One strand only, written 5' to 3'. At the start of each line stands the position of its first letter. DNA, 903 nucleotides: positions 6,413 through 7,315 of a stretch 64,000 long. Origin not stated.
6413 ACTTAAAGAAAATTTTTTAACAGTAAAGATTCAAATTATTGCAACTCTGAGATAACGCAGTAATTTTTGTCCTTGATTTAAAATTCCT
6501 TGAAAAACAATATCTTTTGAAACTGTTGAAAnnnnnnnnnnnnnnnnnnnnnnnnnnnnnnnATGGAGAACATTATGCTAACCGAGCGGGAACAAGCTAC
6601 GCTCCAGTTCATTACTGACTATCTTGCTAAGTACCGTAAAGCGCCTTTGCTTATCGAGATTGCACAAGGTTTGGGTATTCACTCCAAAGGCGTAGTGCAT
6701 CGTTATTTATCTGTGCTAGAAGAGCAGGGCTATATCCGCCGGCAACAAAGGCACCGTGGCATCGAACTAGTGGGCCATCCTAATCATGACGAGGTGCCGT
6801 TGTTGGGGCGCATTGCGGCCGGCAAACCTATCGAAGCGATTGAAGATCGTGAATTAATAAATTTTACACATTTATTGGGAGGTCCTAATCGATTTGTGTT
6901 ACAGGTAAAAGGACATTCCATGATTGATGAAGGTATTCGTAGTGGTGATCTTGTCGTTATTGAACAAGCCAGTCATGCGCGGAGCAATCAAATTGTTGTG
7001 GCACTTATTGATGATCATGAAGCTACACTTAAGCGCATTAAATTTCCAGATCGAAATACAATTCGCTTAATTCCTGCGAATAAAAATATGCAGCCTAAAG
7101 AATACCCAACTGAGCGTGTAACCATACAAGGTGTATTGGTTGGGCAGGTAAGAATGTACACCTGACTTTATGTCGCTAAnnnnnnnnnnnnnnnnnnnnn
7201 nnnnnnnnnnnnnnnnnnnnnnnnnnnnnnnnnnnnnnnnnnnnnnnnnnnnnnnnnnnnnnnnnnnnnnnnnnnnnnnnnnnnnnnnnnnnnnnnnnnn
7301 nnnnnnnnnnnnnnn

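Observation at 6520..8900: Compact lexA / DinB-type Y-polymerase / orphan-ORF cassette with elevated GC, embedded in AT-rich accessory DNA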

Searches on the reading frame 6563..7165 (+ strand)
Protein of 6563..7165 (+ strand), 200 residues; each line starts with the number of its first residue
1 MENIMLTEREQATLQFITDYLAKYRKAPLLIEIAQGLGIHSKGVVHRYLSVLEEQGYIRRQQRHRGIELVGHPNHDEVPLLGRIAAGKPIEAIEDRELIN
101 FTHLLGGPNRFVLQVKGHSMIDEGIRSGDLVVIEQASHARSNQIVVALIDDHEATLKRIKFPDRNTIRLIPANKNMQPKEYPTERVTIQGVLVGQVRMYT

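Call 4: search_protein_families(library=pfam, proteins=[window:6563-7165:+], max_evalue=0.1)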
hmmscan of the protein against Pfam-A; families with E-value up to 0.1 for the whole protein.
window:6563-7165:+ (200 aa): 7 families
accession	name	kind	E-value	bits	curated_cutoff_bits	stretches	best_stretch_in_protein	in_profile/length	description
PF00717.28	Peptidase_S24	-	1.2e-26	93.1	23.3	1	79-193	1-116/116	Peptidase S24-like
PF01726.22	LexA_DNA_bind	-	1.1e-08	35.2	23.7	1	6-62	4-60/65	LexA DNA binding domain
PF09339.16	HTH_IclR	-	3e-06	27.3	22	1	19-61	10-51/52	IclR helix-turn-helix domain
PF12802.13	MarR_2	-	0.00056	20.5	27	1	32-61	25-53/61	MarR family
PF13412.12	HTH_24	-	0.01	15.9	21.9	1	32-59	22-48/48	Winged helix-turn-helix DNA-binding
PF04703.18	FaeA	-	0.063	14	20.7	0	19-67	7-54/62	FaeA-like protein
PF22665.2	DUF6293_C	-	0.074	13.9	27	0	44-63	63-82/101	DUF6293 C-terminal winged helix domain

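Call 5: search_protein_families(library=ncbifam, proteins=[window:6563-7165:+], max_evalue=0.1)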
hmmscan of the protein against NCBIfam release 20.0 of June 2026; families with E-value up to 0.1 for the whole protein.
window:6563-7165:+ (200 aa): 3 families
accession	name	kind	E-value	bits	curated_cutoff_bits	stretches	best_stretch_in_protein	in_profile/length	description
TIGR00498.1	lexA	equivalog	5.5e-42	143.7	110.95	1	6-198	4-201/203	transcriptional repressor LexA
NF007621.2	PRK10276.1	subfamily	2e-16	60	110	1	110-194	29-112/115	translesion error-prone DNA polymerase V autoproteolytic subunit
NF051876.1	transXXX_HumD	equivalog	0.0095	15.9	120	1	116-178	33-95/129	HumD family translesion DNA polymerase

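Call 61: find_homologous_proteins(query=window:6563-7165:+, max_evalue=1e-10)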
Query window:6563-7165:+ (200 aa): 4107 proteins with E <= 1e-10 among 4232 candidates; the best 120 are listed.
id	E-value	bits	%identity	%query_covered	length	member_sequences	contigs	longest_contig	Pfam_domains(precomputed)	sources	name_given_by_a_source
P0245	6.4e-124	429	99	100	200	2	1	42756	PF00717.29,PF09339.17,PF01726.23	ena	-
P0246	1.4e-105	369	85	98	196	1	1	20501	PF00717.29,PF09339.17,PF01726.23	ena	-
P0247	4.5e-105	367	87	98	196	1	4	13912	PF00717.29,PF09339.17,PF01726.23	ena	-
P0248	4.9e-105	367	85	100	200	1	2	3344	PF00717.29,PF09339.17,PF01726.23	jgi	-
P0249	1.1e-104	366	85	100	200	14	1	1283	PF00717.29,PF09339.17,PF01726.23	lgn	-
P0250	3.9e-104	364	85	100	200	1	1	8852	PF00717.29,PF09339.17,PF01726.23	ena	-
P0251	6.1e-104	364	85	100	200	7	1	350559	PF00717.29,PF09339.17,PF01726.23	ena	-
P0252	6.7e-104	364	85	100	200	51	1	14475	PF00717.29,PF09339.17,PF01726.23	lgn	-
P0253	7.9e-104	363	85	100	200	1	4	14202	PF00717.29,PF09339.17,PF01726.23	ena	-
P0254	9.1e-104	363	84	100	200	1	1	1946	PF00717.29,PF09339.17,PF01726.23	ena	-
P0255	1.8e-103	362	86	98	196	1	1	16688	PF00717.29,PF09339.17,PF01726.23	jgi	-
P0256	3.1e-103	361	84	100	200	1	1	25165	PF00717.29,PF09339.17,PF01726.23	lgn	-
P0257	3.1e-103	361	85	98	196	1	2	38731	PF00717.29,PF09339.17,PF01726.23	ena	-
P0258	4.3e-103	361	85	98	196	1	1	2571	PF00717.29,PF09339.17,PF01726.23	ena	-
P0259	4.4e-103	361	85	99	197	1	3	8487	PF00717.29,PF09339.17,PF01726.23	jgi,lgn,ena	jgi:repressor LexA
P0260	5.2e-103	361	85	98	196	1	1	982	PF00717.29,PF09339.17,PF01726.23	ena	-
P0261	6.0e-103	361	84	99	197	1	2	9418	PF00717.29,PF09339.17,PF01726.23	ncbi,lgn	-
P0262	6.3e-103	360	85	99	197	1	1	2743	PF00717.29,PF09339.17,PF01726.23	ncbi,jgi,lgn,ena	-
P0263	6.5e-103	360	85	98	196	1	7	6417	PF00717.29,PF09339.17,PF01726.23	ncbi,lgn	-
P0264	6.9e-103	360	85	98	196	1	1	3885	PF00717.29,PF09339.17,PF01726.23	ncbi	-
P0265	9.0e-103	360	84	98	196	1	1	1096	PF00717.29,PF09339.17,PF01726.23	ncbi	-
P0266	9.2e-103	360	85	98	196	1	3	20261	PF00717.29,PF09339.17,PF01726.23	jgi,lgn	-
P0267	1.2e-102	360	84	98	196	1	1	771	PF00717.29,PF09339.17,PF01726.23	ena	-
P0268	1.3e-102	360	85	98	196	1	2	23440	PF00717.29,PF09339.17,PF01726.23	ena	-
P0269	1.5e-102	359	84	99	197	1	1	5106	PF00717.29,PF09339.17,PF01726.23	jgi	jgi:repressor LexA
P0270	1.6e-102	359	84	100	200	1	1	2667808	PF00717.29,PF09339.17,PF01726.23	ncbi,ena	-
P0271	1.7e-102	359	84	99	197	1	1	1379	PF00717.29,PF09339.17,PF01726.23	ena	-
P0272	1.8e-102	359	84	100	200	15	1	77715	PF00717.29,PF09339.17,PF01726.23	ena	-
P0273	3.0e-102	358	84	99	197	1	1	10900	PF00717.29,PF09339.17,PF01726.23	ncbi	-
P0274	3.5e-102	358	84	98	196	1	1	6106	PF00717.29,PF09339.17,PF01726.23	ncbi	-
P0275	4.2e-102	358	84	98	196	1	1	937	PF00717.29,PF09339.17,PF01726.23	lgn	-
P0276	5.8e-102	357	84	99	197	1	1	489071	PF00717.29,PF09339.17,PF01726.23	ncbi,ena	-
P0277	8.8e-102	357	85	98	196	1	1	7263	PF00717.29,PF09339.17,PF01726.23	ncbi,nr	ncbi:MAG: transcriptional repressor LexA [Gammaproteobacteria bacterium]|nr:transcriptional represso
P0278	1.5e-101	356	85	98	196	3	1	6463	PF00717.29,PF09339.17,PF01726.23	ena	-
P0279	1.9e-101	356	83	98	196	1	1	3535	PF00717.29,PF09339.17,PF01726.23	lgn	-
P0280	1.9e-101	356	84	98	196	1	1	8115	PF00717.29,PF09339.17,PF01726.23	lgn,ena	-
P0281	2.0e-101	356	84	98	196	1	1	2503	PF00717.29,PF09339.17,PF01726.23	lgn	-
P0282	3.2e-101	355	83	98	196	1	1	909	PF00717.29,PF09339.17,PF01726.23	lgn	-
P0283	3.3e-101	355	85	98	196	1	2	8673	PF00717.29,PF09339.17,PF01726.23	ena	-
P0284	4.3e-101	355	83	98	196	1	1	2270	PF00717.29,PF09339.17,PF01726.23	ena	-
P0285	4.4e-101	354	82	98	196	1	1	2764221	PF00717.29,PF09339.17,PF01726.23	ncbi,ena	-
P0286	5.8e-101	354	83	98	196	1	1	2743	PF00717.29,PF09339.17,PF01726.23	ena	-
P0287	6.6e-101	354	85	98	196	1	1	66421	PF00717.29,PF09339.17,PF01726.23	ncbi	-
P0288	7.5e-101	354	83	98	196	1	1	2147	PF00717.29,PF09339.17,PF01726.23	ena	-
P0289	1.1e-100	353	83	98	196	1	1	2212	PF00717.29,PF09339.17,PF01726.23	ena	-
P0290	2.6e-100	352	82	98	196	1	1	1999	PF00717.29,PF09339.17,PF01726.23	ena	-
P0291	2.9e-100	352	82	98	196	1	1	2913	PF00717.29,PF09339.17,PF01726.23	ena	-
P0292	6.1e-100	351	82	98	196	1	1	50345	PF00717.29,PF09339.17,PF01726.23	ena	-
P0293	9.6e-100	350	84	98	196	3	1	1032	PF00717.29,PF09339.17,PF01726.23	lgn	-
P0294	7.8e-99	347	82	98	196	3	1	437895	PF00717.29,PF09339.17,PF01726.23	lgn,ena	-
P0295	4.5e-98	345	82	100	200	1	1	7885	PF00717.29,PF09339.17,PF01726.23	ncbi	-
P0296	6.5e-97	341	81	98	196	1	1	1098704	PF00717.29,PF09339.17,PF01726.23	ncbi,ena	-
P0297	1.7e-96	340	79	100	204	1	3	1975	PF00717.29,PF01726.23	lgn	-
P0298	6.0e-96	338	82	98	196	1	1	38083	PF00717.29,PF09339.17,PF01726.23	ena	-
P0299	1.5e-91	323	76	100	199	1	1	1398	PF00717.29,PF01726.23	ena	-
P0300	2.8e-91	322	78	98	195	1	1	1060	PF00717.29,PF01726.23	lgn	-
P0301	3.0e-91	322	78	98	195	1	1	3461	PF00717.29,PF01726.23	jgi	jgi:repressor LexA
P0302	5.0e-91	322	76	100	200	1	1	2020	PF00717.29,PF01726.23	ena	-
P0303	1.3e-90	320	78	98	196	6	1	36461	PF00717.29,PF09339.17,PF01726.23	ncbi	-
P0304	1.6e-90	320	75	100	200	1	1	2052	PF00717.29,PF01726.23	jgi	jgi:repressor LexA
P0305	1.7e-90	320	75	100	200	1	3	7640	PF00717.29,PF01726.23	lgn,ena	-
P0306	2.0e-90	320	76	98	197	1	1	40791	PF00717.29,PF01726.23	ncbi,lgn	ncbi:MAG: transcriptional repressor LexA [Gammaproteobacteria bacterium]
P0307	3.8e-90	319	76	98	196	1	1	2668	PF00717.29,PF09339.17,PF01726.23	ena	-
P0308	4.6e-90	319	75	100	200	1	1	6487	PF00717.29,PF01726.23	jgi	jgi:repressor LexA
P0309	4.6e-90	319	76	98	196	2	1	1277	PF00717.29,PF01726.23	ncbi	-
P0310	4.8e-90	318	75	100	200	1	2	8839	PF00717.29,PF01726.23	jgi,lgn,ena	jgi:repressor LexA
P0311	6.6e-90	318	74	100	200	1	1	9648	PF00717.29,PF01726.23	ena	-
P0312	8.5e-90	318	76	99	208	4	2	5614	PF00717.29,PF01726.23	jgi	-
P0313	1.2e-89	317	75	100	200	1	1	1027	PF00717.29,PF01726.23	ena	-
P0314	1.3e-89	317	76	100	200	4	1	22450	PF00717.29,PF01726.23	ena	-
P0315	2.1e-89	316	75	100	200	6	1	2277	PF00717.29,PF01726.23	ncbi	-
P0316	4.9e-89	315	76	98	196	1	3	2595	PF00717.29,PF01726.23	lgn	-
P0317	5.4e-89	315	74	98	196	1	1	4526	PF00717.29,PF01726.23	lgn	-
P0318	7.2e-89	315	75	98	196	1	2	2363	PF00717.29,PF01726.23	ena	-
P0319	1.2e-88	314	75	98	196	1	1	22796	PF00717.29,PF01726.23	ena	-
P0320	1.6e-88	314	74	98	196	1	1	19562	PF00717.29,PF09339.17,PF01726.23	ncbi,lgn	ncbi:MAG: transcriptional repressor LexA [Pseudomonadota bacterium]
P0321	1.7e-88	313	76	98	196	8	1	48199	PF00717.29,PF01726.23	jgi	jgi:repressor LexA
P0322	2.7e-88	313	73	98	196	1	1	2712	PF00717.29,PF09339.17,PF01726.23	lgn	-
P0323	2.9e-88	313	76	98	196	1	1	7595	PF00717.29,PF09339.17,PF01726.23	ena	-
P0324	4.3e-88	312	73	100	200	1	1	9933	PF00717.29,PF09339.17,PF01726.23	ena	-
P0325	4.4e-88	312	74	100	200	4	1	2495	PF00717.29,PF09339.17,PF01726.23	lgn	-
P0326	7.1e-88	311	75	98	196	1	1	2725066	PF00717.29,PF01726.23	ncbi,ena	-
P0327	7.1e-88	311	75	98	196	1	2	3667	PF00717.29,PF01726.23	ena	-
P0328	1.1e-87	311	76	98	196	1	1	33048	PF00717.29,PF01726.23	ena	-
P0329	6.1e-87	308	73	98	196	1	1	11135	PF00717.29,PF09339.17,PF01726.23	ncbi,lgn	-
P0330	9.8e-87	308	71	100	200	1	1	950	PF00717.29,PF01726.23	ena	-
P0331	1.2e-86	307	74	98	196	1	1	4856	PF00717.29,PF01726.23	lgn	-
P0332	1.8e-86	307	73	100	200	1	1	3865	PF00717.29,PF01726.23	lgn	-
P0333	2.0e-86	307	71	100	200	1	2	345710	PF00717.29,PF09339.17,PF01726.23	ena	-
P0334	2.5e-86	306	73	98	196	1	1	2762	PF00717.29,PF01726.23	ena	-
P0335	3.7e-86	306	72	98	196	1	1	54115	PF00717.29,PF09339.17,PF01726.23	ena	-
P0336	8.3e-86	305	72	98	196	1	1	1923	PF00717.29,PF01726.23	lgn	-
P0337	1.6e-85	304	72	98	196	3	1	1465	PF00717.29,PF01726.23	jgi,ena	-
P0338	1.7e-85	304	71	100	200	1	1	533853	PF00717.29,PF01726.23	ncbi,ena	-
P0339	4.1e-85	302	74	98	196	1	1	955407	PF00717.29,PF01726.23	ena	-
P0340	8.6e-85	301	72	98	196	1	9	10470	PF00717.29,PF01726.23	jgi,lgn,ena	-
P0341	1.0e-84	301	72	98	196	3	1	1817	PF00717.29,PF01726.23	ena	-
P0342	1.4e-84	301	72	98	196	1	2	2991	PF00717.29,PF01726.23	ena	-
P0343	2.5e-84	300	71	98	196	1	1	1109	PF00717.29,PF01726.23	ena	-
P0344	2.6e-84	300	72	98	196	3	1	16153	PF00717.29,PF01726.23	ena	-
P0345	3.0e-84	300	71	98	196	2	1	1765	PF00717.29,PF09339.17,PF01726.23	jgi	-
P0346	4.3e-84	299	72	98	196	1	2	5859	PF00717.29,PF01726.23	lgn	-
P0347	4.5e-84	299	72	98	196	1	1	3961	PF00717.29,PF01726.23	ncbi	-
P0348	1.3e-83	297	71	100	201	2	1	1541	PF00717.29,PF01726.23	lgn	-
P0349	5.6e-83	295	70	98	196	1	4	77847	PF00717.29,PF01726.23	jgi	-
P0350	2.2e-82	294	69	98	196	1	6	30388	PF00717.29,PF01726.23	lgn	-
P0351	2.2e-82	294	70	100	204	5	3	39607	PF00717.29,PF01726.23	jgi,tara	jgi:repressor LexA|tara:strand:- start:2078 stop:2692 length:615 start_codon:yes stop_codon:yes gene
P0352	5.6e-82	292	70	98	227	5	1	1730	PF00717.29,PF09339.17,PF01726.23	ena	-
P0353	6.9e-82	292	70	98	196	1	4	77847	PF00717.29,PF01726.23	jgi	-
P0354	9.4e-82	291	70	98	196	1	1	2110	PF00717.29,PF01726.23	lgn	-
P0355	3.5e-81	290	69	98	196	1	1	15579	PF00717.29,PF09339.17,PF01726.23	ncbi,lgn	-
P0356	2.6e-80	287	67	98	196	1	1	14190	PF00717.29,PF09339.17,PF01726.23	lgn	-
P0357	1.4e-79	284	66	98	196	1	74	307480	PF00717.29,PF09339.17,PF01726.23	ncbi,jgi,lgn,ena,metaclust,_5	metaclust:\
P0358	1.9e-78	281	66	98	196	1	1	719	PF00717.29,PF09339.17,PF01726.23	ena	-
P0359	6.3e-78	279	66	98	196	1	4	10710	PF00717.29,PF09339.17,PF01726.23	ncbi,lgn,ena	-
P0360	1.7e-77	278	83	79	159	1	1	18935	PF00717.29,PF09339.17,PF01726.23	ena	-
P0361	3.7e-77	276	66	98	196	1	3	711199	PF00717.29,PF09339.17,PF01726.23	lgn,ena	-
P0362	7.2e-77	276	66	98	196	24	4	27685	PF00717.29,PF01726.23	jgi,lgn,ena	-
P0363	1.2e-76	275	66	98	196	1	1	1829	PF00717.29,PF09339.17,PF01726.23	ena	-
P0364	3.7e-75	270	64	98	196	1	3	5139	PF00717.29,PF09339.17,PF01726.23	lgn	-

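Call 62: find_encoding_contigs(protein=P0270, flank=5000, max_places=3)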
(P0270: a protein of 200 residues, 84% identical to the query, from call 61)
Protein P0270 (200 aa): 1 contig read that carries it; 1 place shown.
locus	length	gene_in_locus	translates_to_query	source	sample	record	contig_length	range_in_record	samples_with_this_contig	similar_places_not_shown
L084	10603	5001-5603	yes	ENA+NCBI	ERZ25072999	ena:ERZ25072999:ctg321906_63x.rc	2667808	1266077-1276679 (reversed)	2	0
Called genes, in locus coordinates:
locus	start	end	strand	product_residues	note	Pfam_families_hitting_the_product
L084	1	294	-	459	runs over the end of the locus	PF00005:ABC_tran, PF14524:Wzt_C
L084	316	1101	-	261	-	PF01061:ABC2_membrane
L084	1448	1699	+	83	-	-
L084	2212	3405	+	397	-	PF05402:PqqD (weak)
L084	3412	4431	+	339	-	PF14907:NTP_transf_5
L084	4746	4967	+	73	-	-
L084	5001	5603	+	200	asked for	PF01726:LexA_DNA_bind, PF09339:HTH_IclR, PF00717:Peptidase_S24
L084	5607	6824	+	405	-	PF00817:IMS, PF11799:IMS_C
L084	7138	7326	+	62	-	-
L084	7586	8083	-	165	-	PF22381:Staph_reg_Sar_Rot (weak), PF01047:MarR, PF12802:MarR_2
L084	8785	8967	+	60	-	-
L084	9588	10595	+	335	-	PF00376:MerR, PF13411:MerR_1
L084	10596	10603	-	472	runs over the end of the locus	PF00875:DNA_photolyase, PF03441:FAD_binding_7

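Call 90: search_protein_families(library=padloc, proteins=[window:6563-7165:+], max_evalue=0.01)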
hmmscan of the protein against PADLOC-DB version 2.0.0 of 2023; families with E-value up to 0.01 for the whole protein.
window:6563-7165:+ (200 aa): 1 family
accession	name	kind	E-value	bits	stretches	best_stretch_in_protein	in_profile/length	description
PDLC01859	CARF3--CARF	-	0.0062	14.3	0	4-65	146-205/213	-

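Call 91: search_protein_families(library=phrogs, proteins=[window:6563-7165:+], max_evalue=0.01)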
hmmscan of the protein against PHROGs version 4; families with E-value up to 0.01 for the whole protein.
window:6563-7165:+ (200 aa): 8 families
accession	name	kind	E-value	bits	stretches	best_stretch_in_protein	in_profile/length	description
phrog_4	-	transcription regulation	4.9e-19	69.6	1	30-197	177-337/400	transcriptional repressor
phrog_811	-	DNA, RNA and nucleotide metabolism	4.9e-17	62.8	1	82-198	17-134/140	UmuD-like protein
phrog_3502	-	unknown function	1.5e-13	51.9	1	1-71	44-115/131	-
phrog_24920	-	unknown function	2.2e-07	31.9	1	6-70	4-69/125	-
phrog_8558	-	unknown function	2.5e-06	28.7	1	109-192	19-104/114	-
phrog_6201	-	transcription regulation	3.1e-06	28.1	1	109-196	27-115/121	CI-like repressor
phrog_362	-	transcription regulation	6.4e-06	27.4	1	5-76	3-74/106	transcriptional repressor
phrog_10470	-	DNA, RNA and nucleotide metabolism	7e-06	26.8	1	120-179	1-57/79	UmuD-like protein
